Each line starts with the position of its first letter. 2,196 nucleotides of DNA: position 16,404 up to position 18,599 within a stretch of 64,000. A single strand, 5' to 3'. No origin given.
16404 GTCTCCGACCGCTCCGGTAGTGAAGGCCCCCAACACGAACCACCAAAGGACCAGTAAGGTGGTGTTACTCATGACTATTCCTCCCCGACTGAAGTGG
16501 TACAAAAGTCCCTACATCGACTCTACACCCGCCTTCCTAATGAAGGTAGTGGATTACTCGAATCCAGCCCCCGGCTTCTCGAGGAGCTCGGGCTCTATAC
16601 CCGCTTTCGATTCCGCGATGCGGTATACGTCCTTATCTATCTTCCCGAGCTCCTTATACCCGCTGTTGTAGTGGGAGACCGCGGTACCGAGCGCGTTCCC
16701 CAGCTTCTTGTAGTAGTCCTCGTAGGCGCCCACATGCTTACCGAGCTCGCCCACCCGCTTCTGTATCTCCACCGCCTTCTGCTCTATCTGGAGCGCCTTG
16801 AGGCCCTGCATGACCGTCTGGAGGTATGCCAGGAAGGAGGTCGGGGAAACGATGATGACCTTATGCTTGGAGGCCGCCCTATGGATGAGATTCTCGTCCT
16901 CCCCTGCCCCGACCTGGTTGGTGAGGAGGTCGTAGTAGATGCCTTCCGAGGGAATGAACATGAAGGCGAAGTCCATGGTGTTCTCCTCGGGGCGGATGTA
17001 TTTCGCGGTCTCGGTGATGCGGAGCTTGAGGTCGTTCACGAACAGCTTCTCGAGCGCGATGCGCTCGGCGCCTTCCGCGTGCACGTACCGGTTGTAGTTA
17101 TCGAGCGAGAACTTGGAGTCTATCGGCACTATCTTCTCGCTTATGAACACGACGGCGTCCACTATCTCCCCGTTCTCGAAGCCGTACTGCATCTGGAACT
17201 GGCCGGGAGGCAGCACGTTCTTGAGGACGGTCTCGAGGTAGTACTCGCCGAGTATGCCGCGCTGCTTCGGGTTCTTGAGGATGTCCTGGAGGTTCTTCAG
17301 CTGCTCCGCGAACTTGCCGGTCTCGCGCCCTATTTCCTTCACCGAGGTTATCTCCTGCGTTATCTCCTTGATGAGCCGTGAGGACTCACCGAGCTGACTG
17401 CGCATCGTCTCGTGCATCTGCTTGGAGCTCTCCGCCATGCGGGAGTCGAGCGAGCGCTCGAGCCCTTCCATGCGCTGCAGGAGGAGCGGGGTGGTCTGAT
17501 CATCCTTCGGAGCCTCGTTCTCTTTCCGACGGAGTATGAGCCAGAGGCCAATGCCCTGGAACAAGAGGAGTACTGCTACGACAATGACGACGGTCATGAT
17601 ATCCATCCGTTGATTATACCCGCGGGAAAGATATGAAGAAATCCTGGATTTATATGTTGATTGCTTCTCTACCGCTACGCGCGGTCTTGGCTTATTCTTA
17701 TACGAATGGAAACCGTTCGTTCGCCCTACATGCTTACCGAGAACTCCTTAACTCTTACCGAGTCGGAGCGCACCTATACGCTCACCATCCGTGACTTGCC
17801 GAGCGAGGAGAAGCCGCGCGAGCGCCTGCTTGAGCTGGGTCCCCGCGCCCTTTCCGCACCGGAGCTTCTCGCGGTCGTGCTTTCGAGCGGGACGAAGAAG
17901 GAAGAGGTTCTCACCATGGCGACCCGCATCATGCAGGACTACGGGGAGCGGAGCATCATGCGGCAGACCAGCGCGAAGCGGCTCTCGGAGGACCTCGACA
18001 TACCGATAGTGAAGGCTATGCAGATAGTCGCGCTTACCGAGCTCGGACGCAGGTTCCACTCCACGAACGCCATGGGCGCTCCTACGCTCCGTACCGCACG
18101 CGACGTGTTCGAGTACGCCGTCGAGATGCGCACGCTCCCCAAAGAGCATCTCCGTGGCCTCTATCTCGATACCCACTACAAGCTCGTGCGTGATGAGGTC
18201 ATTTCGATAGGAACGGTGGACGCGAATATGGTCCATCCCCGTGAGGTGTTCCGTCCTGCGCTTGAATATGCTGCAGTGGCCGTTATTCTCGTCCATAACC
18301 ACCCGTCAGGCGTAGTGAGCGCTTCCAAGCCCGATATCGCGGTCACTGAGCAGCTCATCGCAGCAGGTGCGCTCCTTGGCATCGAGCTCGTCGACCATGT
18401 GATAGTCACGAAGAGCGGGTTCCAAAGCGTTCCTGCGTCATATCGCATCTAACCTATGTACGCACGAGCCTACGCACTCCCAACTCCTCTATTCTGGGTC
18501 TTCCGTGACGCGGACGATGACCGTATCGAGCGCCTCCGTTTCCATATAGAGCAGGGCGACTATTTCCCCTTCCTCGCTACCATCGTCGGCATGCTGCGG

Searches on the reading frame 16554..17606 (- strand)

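Call 14: search_protein_families(library=pfam, proteins=[window:16554-17606:-], max_evalue=0.0001)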
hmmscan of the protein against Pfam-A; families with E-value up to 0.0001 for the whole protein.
window:16554-17606:- (350 aa): 1 family
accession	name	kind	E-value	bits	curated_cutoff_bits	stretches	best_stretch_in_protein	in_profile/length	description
PF02646.22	RmuC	-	2.5e-52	178.2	26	1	56-330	9-281/291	RmuC family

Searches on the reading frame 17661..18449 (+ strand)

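Call 15: search_protein_families(library=pfam, proteins=[window:17661-18449:+], max_evalue=0.0001)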
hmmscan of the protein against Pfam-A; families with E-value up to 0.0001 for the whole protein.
window:17661-18449:+ (263 aa): 2 families
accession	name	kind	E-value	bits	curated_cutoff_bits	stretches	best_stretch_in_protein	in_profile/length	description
PF04002.20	RadC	-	5.2e-37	126.9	22.1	1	144-257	2-116/121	RadC-like JAB domain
PF20582.4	UPF0758_N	-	1.9e-17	63.5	27.1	1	43-109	1-66/77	UPF0758 N-terminal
